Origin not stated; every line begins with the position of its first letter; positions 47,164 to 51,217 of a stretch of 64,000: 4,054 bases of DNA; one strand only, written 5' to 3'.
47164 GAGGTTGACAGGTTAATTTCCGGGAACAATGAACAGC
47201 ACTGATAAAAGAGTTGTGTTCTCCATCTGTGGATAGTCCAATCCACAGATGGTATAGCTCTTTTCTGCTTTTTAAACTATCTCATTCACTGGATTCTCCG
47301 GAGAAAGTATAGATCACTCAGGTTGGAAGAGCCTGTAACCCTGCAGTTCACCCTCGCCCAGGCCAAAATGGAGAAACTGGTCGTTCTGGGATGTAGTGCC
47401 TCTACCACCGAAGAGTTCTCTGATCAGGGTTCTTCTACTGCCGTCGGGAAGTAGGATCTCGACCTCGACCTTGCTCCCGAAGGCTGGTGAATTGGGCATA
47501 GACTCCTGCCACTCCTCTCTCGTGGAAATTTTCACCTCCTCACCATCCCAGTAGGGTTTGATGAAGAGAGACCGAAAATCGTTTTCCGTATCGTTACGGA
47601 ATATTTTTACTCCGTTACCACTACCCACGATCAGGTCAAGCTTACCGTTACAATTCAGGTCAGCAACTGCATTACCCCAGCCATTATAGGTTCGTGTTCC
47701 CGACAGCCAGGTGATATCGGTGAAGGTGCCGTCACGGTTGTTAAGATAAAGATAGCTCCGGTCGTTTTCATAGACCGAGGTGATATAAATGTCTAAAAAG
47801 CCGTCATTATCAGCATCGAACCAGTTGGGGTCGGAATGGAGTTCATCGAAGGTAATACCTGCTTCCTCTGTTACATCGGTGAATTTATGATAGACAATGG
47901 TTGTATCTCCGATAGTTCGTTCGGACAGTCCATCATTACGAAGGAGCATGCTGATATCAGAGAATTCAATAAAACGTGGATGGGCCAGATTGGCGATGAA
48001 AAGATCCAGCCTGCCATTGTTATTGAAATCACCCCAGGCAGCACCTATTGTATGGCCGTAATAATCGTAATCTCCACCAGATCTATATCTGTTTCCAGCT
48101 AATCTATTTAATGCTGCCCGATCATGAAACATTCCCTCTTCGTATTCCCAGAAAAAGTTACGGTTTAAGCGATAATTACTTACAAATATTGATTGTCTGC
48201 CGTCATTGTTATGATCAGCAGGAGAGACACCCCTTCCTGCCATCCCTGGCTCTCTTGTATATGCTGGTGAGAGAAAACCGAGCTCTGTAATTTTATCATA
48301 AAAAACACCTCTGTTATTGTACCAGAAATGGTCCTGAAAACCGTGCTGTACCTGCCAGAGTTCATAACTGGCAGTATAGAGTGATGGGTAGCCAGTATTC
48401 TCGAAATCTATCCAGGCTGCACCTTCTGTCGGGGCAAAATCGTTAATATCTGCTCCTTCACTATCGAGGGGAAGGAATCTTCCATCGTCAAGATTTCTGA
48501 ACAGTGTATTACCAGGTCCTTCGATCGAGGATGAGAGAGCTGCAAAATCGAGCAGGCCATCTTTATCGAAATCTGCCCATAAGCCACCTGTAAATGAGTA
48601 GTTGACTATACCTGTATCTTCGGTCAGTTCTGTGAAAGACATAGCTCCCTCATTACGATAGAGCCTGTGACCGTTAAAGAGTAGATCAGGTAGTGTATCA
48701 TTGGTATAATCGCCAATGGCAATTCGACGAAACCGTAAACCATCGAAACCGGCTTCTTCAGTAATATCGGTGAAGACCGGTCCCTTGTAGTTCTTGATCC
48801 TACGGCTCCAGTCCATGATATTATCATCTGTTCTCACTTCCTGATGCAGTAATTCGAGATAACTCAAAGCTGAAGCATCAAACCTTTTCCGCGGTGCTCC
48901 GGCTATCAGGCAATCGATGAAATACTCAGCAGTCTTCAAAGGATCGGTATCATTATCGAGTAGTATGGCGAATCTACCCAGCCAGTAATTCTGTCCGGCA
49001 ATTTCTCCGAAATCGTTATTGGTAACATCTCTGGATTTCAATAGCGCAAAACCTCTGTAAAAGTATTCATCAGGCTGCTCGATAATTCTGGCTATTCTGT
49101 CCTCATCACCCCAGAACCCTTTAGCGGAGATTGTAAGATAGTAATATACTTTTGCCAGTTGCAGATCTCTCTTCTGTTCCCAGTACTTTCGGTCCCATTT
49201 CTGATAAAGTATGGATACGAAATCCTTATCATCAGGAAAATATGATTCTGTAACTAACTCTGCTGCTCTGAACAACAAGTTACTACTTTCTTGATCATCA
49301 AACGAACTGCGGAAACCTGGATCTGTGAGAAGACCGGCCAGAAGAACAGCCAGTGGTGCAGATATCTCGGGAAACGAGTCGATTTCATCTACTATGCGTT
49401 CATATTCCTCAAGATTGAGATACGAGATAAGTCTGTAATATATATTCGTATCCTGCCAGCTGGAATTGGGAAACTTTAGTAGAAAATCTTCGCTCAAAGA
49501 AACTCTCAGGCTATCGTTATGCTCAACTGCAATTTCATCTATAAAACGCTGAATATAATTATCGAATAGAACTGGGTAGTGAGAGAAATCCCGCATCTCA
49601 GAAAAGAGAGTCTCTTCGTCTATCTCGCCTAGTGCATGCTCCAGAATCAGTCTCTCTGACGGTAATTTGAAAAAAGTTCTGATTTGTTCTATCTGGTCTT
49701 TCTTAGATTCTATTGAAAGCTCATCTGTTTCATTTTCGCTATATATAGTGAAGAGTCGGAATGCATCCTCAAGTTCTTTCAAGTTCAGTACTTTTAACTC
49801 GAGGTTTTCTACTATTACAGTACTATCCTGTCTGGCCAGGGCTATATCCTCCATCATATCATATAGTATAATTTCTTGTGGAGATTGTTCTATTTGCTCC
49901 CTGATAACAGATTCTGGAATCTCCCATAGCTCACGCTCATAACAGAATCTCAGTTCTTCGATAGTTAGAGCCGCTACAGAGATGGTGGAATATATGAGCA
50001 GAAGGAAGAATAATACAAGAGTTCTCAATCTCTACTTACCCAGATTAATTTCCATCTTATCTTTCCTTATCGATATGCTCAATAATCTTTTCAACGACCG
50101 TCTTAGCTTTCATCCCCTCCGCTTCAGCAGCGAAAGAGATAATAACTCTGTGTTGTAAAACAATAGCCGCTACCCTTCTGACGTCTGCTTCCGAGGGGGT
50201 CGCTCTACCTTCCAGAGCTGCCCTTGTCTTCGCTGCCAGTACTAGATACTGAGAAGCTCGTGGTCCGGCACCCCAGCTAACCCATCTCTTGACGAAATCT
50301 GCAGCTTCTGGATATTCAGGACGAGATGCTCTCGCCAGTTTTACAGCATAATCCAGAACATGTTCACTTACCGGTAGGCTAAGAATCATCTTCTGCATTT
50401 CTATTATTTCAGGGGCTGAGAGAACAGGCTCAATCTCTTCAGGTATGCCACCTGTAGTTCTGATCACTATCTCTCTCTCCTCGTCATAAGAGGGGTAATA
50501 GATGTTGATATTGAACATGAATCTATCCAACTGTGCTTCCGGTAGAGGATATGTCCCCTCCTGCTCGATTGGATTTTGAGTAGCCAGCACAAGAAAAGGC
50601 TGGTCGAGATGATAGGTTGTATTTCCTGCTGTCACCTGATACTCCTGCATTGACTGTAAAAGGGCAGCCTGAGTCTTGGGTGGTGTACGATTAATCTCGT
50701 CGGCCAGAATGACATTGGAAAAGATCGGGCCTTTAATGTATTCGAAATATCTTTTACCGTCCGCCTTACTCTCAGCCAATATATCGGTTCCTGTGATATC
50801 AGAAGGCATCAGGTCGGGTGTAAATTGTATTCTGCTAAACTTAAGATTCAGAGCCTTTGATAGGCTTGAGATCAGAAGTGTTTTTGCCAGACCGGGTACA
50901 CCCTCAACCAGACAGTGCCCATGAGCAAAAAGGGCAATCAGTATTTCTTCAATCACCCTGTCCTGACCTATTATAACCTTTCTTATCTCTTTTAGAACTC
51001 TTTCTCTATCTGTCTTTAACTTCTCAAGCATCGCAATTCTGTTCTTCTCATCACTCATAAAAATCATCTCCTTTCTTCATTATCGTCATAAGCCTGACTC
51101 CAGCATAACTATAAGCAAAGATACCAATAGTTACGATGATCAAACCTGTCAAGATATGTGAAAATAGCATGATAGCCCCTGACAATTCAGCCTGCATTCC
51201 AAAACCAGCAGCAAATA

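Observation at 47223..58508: About 11-kb, 10-gene operon linking the ether-lipid triad to redox, phosphatase, membrane and secreted components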

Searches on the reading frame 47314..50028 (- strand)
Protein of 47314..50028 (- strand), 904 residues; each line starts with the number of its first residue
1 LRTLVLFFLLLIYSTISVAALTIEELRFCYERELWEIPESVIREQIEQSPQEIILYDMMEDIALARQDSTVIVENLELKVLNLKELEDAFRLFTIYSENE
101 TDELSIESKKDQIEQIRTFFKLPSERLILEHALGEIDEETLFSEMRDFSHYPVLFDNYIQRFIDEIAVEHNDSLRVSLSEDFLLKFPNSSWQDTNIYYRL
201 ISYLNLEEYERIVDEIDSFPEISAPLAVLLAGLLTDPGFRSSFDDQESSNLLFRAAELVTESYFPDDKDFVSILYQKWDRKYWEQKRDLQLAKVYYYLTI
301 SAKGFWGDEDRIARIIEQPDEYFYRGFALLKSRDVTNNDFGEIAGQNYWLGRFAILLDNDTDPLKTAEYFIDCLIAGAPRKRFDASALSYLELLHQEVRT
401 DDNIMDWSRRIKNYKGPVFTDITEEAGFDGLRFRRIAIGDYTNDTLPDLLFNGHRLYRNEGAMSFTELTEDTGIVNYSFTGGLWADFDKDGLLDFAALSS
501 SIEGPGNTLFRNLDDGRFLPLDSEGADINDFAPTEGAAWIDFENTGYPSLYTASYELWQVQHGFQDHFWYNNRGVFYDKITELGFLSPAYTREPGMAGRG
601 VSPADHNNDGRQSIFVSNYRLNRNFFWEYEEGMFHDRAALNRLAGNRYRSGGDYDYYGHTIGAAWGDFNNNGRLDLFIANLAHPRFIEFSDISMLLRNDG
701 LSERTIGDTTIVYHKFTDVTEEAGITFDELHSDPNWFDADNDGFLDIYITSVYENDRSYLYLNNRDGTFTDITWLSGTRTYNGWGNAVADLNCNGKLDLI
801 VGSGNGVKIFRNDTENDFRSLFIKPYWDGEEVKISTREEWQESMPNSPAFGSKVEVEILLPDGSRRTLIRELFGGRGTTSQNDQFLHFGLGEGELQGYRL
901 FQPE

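Call 5: search_protein_families(library=pfam, proteins=[window:47314-50028:-], max_evalue=0.01)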
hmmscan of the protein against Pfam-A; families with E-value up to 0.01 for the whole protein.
window:47314-50028:- (904 aa): 3 families
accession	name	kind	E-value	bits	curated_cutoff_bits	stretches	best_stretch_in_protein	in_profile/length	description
PF13517.12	FG-GAP_3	-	1.7e-26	93.1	26.9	4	738-801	1-61/61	FG-GAP-like repeat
PF01839.29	FG-GAP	-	1.5e-07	31.6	22.1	0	782-806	1-25/37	FG-GAP repeat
PF07593.17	UnbV_ASPIC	-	5.3e-07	29.9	23.4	1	849-892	1-39/68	ASPIC and UnbV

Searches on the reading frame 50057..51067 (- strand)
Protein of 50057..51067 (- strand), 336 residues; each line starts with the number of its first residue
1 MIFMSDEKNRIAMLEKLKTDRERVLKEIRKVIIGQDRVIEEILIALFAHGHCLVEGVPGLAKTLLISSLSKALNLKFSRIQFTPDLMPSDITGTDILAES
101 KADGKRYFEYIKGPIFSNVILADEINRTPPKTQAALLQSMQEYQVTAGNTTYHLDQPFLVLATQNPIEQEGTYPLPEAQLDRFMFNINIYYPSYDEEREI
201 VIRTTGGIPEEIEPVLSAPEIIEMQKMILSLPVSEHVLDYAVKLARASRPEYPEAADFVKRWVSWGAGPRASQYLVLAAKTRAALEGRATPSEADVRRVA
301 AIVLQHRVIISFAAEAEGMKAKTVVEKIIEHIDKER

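Call 4: search_protein_families(library=pfam, proteins=[window:50057-51067:-], max_evalue=0.01)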
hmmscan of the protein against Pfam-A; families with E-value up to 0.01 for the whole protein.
window:50057-51067:- (336 aa): 5 families
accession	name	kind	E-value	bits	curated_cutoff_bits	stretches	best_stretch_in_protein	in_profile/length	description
PF07726.17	AAA_3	-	3.7e-62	208.4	27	1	51-185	1-131/131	ATPase family associated with various cellular activities (AAA)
PF17863.7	AAA_lid_2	-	6.7e-16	58.2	22.7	1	263-328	9-74/74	AAA lid domain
PF07728.20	AAA_5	-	3.1e-11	43.9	22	1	52-183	2-139/139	AAA domain (dynein-related subfamily)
PF20030.5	bpMoxR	-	3.2e-10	39.9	27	1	23-191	5-168/205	MoxR domain in the MoxR-vWA-beta-propeller ternary systems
PF00004.35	AAA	-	1.6e-06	29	21.2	1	53-168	2-112/131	ATPase family associated with various cellular activities (AAA)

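Call 16: search_protein_families(library=ncbifam, proteins=[window:50057-51067:-], max_evalue=0.001)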
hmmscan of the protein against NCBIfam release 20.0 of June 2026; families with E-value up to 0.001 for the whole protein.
window:50057-51067:- (336 aa): 4 families
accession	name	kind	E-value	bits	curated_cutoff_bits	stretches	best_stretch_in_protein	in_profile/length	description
TIGR02031.1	BchD-ChlD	equivalog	1.9e-10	40.1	499.55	1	59-311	26-274/608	magnesium chelatase ATPase subunit D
TIGR02442.1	Cob-chelat-sub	hypoth_equivalog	6.3e-07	28.2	779.45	1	267-323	269-325/641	putative cobaltochelatase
NF047784.1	MadB_ATPase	equivalog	1.1e-05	24.8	475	1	118-233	140-245/298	MadB family AAA-type ATPase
TIGR02030.1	BchI-ChlI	equivalog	0.00023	20.4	466.95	1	268-312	274-318/337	magnesium chelatase ATPase subunit I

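Call 36: find_homologous_proteins(query=window:50057-51067:-, max_evalue=1e-50)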
Query window:50057-51067:- (336 aa): 8000 proteins with E <= 1e-50 among 8000 candidates; the best 120 are listed.
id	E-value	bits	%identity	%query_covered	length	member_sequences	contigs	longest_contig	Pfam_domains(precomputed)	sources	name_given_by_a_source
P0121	4.1e-213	724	100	99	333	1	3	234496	PF20030.6,PF07726.18,PF00004.36,PF17863.8,PF07728.21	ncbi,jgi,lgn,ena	-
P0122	3.0e-199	679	92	99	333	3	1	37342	PF20030.6,PF07726.18,PF00004.36,PF17863.8,PF07728.21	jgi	-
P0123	2.6e-191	653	89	99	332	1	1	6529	PF20030.6,PF07726.18,PF00004.36,PF17863.8,PF07728.21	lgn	-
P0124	3.2e-191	652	88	99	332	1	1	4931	PF20030.6,PF07726.18,PF00004.36,PF17863.8,PF07728.21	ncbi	-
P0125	7.2e-190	648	87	99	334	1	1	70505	PF20030.6,PF07726.18,PF00004.36,PF17863.8,PF07728.21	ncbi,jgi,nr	ncbi:MAG: MoxR family ATPase [Candidatus Cloacimonetes bacterium]|nr:MoxR family ATPase [Candidatus 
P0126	6.2e-189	645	85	99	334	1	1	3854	PF20030.6,PF07726.18,PF00004.36,PF17863.8,PF07728.21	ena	-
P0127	1.2e-188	644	87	98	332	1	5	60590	PF20030.6,PF07726.18,PF00004.36,PF17863.8,PF07728.21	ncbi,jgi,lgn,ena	jgi:MoxR-like ATPase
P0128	1.4e-187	640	85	99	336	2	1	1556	PF20030.6,PF07726.18,PF00004.36,PF17863.8,PF07728.21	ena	-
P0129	2.1e-186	637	85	99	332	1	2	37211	PF20030.6,PF07726.18,PF00004.36,PF17863.8,PF07728.21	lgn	-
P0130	4.1e-176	603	80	99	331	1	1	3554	PF20030.6,PF07726.18,PF00004.36,PF17863.8,PF07728.21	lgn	-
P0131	5.4e-175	599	79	99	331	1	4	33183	PF20030.6,PF07726.18,PF00004.36,PF17863.8,PF07728.21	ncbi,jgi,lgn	jgi:MoxR-like ATPase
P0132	2.4e-174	597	80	99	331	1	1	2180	PF20030.6,PF07726.18,PF00004.36,PF17863.8,PF07728.21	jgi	jgi:MoxR-like ATPase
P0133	1.0e-173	595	79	99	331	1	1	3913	PF20030.6,PF07726.18,PF00004.36,PF17863.8,PF07728.21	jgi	-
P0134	1.7e-166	571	76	98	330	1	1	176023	PF20030.6,PF07726.18,PF00004.36,PF17863.8,PF07728.21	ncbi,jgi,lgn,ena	ncbi:MAG: MoxR family ATPase [Candidatus Cloacimonadia bacterium]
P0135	2.7e-166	571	76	98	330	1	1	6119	PF20030.6,PF07726.18,PF00004.36,PF17863.8,PF07728.21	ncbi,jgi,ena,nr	ncbi:MAG: MoxR family ATPase [Candidatus Cloacimonas sp.]|nr:MoxR family ATPase [Candidatus Cloacimo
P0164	3.1e-152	524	71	96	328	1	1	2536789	PF20030.6,PF07726.18,PF00004.36,PF17863.8,PF07728.21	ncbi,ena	-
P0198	6.8e-150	517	70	96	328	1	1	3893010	PF20030.6,PF07726.18,PF00004.36,PF17863.8,PF07728.21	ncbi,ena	-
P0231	2.3e-146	505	70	97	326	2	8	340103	PF20030.6,PF07726.18,PF00004.36,PF17863.8,PF07728.21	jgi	jgi:MoxR-like ATPase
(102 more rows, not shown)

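Call 37: find_encoding_contigs(protein=P0164, flank=9000, max_places=1)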
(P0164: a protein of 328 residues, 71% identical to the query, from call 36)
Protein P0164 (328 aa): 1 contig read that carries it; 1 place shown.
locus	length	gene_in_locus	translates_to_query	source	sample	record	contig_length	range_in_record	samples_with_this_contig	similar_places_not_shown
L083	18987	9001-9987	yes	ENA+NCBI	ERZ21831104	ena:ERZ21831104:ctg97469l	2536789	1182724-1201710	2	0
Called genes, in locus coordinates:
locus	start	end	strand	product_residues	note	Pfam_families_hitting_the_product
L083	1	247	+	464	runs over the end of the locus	PF18862:ApeA_NTD1, PF18739:HEPN_Apea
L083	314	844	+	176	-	PF14803:Zn_ribbon_Nudix (weak), PF00293:NUDIX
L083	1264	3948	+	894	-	PF00133:tRNA-synt_1, PF09334:tRNA-synt_1g, PF13603:tRNA-synt_1_2, PF09334:tRNA-synt_1g (weak), PF08264:Anticodon_1, PF10458:Val_tRNA-synt_C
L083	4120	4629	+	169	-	PF13302:Acetyltransf_3, PF00583:Acetyltransf_1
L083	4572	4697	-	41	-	-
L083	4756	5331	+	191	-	PF01797:Y1_Tnp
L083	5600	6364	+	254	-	PF01884:PcrB, PF05690:ThiG (faint), PF00977:His_biosynth, PF01180:DHO_dh (faint)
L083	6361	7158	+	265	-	PF19567:CpsB_CapC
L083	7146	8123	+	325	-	PF01073:3Beta_HSD, PF01370:Epimerase, PF04321:RmlD_sub_bind, PF13460:NAD_binding_10, PF16363:GDP_Man_Dehyd, PF07993:NAD_binding_4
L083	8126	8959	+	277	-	PF08241:Methyltransf_11, PF13649:Methyltransf_25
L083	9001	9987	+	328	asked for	PF20030:bpMoxR, PF00004:AAA (weak), PF07726:AAA_3, PF07728:AAA_5, PF17863:AAA_lid_2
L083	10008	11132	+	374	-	PF02518:HATPase_c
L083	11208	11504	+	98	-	-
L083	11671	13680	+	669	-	PF13620:CarboxypepD_reg (faint), PF13715:CarbopepD_reg_2 (faint), PF08308:PEGA, PF03781:FGE-sulfatase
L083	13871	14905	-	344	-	PF02463:SMC_N, PF00005:ABC_tran, PF13304:AAA_21 (faint)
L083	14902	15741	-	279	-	PF00528:BPD_transp_1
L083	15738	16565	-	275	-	PF00528:BPD_transp_1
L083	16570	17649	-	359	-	PF13343:SBP_bac_6 (faint), PF13531:SBP_bac_11, PF01547:SBP_bac_1, PF13416:SBP_bac_8 (weak)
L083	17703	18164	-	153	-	PF02082:Rrf2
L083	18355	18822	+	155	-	-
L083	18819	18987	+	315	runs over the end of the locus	PF08309:LVIVD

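Call 38: find_encoding_contigs(protein=P0198, flank=9000, max_places=1)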
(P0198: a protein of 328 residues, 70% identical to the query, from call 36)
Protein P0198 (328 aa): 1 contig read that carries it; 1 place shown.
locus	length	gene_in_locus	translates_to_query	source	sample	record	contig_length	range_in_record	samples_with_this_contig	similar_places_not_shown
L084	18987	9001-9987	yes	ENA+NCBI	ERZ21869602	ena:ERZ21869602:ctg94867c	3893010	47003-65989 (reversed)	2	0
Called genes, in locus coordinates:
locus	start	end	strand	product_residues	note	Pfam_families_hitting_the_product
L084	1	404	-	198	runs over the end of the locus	PF24838:8xMP (weak)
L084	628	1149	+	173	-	PF14803:Zn_ribbon_Nudix (weak), PF00293:NUDIX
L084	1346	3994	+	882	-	PF00133:tRNA-synt_1, PF09334:tRNA-synt_1g, PF13603:tRNA-synt_1_2, PF08264:Anticodon_1, PF10458:Val_tRNA-synt_C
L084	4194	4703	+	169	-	PF13302:Acetyltransf_3, PF00583:Acetyltransf_1, PF13508:Acetyltransf_7 (faint)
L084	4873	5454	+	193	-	PF01797:Y1_Tnp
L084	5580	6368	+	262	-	PF01884:PcrB, PF01207:Dus (faint), PF05690:ThiG (faint), PF00977:His_biosynth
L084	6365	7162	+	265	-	PF19567:CpsB_CapC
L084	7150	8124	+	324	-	PF01073:3Beta_HSD, PF01370:Epimerase, PF04321:RmlD_sub_bind, PF13460:NAD_binding_10, PF16363:GDP_Man_Dehyd, PF07993:NAD_binding_4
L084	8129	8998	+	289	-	PF08241:Methyltransf_11, PF13649:Methyltransf_25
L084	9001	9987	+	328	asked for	PF20030:bpMoxR, PF00004:AAA (weak), PF07726:AAA_3, PF07728:AAA_5, PF17863:AAA_lid_2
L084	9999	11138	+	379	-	PF02518:HATPase_c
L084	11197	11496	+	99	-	-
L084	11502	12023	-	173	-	PF00027:cNMP_binding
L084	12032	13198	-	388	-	PF00520:Ion_trans, PF07885:Ion_trans_2, PF02254:TrkA_N (weak), PF22614:Slo-like_RCK, PF03493:BK_channel_a (faint)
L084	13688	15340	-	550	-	PF06739:SBBP (faint), PF17164:DUF5122 (faint), PF13860:FlgD_ig, PF18962:Por_Secre_tail (weak)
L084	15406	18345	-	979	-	PF19027:DUF5752 (weak), PF01326:PPDK_N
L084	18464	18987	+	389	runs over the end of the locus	PF02684:LpxB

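Call 39: find_encoding_contigs(protein=P0231, flank=9000, max_places=1)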
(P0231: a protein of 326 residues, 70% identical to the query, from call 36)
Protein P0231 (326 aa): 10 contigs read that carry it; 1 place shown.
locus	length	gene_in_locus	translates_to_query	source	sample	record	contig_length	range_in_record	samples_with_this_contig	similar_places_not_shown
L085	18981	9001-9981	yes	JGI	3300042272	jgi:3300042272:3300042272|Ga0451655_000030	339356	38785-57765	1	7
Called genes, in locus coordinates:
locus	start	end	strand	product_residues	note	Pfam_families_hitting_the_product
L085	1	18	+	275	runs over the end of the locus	-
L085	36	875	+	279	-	-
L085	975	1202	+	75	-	-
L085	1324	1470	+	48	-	PF03477:ATP-cone (weak)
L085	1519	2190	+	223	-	-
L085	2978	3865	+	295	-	PF00348:polyprenyl_synt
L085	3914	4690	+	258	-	PF01040:UbiA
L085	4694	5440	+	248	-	PF00977:His_biosynth (faint), PF01884:PcrB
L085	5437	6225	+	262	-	PF19567:CpsB_CapC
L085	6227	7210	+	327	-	PF01073:3Beta_HSD, PF01370:Epimerase, PF04321:RmlD_sub_bind, PF13460:NAD_binding_10, PF16363:GDP_Man_Dehyd, PF07993:NAD_binding_4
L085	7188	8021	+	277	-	PF08241:Methyltransf_11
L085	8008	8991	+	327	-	PF03706:LPG_synthase_TM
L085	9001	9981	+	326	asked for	PF20030:bpMoxR, PF00004:AAA (weak), PF07726:AAA_3, PF07728:AAA_5, PF17863:AAA_lid_2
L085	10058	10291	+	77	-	PF00462:Glutaredoxin, PF05768:Glrx-like (weak)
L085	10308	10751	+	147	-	PF12802:MarR_2, PF13463:HTH_27 (weak), PF01047:MarR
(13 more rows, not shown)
